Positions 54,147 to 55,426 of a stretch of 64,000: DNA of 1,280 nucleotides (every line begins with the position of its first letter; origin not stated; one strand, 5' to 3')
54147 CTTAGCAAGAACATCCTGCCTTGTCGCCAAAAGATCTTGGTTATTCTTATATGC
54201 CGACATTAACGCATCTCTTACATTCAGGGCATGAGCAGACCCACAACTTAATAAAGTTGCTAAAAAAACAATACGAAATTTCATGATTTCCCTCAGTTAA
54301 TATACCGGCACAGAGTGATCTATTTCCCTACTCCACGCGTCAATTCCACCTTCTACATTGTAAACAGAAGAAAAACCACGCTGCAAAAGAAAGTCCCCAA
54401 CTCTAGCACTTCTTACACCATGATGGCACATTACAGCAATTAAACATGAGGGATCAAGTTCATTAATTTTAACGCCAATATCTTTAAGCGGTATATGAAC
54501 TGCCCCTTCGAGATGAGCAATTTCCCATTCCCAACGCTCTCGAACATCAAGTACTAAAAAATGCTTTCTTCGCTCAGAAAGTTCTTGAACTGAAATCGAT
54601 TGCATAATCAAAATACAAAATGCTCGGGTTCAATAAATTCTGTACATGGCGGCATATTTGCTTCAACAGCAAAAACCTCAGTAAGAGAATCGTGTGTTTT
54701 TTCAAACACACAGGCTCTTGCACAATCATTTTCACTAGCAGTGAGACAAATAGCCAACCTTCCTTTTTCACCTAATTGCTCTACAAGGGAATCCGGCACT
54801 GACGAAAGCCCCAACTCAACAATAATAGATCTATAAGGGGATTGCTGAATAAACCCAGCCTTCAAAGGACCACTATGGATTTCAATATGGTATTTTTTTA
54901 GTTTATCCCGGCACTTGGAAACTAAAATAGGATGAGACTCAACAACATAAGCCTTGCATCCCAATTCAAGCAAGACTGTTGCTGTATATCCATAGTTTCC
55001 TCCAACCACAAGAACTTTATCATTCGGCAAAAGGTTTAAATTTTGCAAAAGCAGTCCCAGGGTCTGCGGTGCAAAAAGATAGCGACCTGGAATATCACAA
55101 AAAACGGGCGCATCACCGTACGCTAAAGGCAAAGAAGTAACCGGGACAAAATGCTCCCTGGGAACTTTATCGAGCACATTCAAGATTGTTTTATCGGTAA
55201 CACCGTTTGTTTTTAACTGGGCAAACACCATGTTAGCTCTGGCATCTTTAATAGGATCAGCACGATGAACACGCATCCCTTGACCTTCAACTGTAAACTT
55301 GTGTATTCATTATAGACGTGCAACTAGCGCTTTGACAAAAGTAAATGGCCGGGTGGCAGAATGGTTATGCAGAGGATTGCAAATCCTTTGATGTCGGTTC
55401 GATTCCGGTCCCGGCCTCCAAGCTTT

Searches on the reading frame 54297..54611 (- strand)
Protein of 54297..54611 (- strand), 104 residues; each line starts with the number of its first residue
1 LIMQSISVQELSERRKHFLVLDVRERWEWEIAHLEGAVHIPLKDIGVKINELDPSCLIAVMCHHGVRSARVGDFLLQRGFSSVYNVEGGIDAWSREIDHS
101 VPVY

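Call 63: search_protein_families(library=pfam, proteins=[window:54297-54611:-], max_evalue=0.00001)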
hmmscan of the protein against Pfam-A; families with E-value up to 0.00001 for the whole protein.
window:54297-54611:- (104 aa): 1 family
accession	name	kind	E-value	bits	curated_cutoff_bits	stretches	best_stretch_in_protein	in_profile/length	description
PF00581.25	Rhodanese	-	3.5e-17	63.1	22.2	1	9-95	3-101/102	Rhodanese-like domain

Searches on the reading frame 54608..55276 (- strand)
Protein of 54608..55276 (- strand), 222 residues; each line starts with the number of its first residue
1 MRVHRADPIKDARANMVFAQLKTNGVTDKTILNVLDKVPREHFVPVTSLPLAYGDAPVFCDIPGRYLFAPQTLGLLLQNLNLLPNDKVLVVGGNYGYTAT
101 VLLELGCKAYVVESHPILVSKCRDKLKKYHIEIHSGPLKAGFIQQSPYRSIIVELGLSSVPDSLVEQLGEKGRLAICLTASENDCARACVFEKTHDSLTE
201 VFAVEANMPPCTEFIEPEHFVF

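Call 63: search_protein_families(library=pfam, proteins=[window:54608-55276:-], max_evalue=0.00001)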
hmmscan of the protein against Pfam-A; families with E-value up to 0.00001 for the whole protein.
window:54608-55276:- (222 aa): 1 family
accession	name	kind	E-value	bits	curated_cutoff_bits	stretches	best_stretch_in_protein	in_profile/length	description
PF01135.25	PCMT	-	2.2e-23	83.6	20.3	1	14-199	3-192/210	Protein-L-isoaspartate(D-aspartate) O-methyltransferase (PCMT)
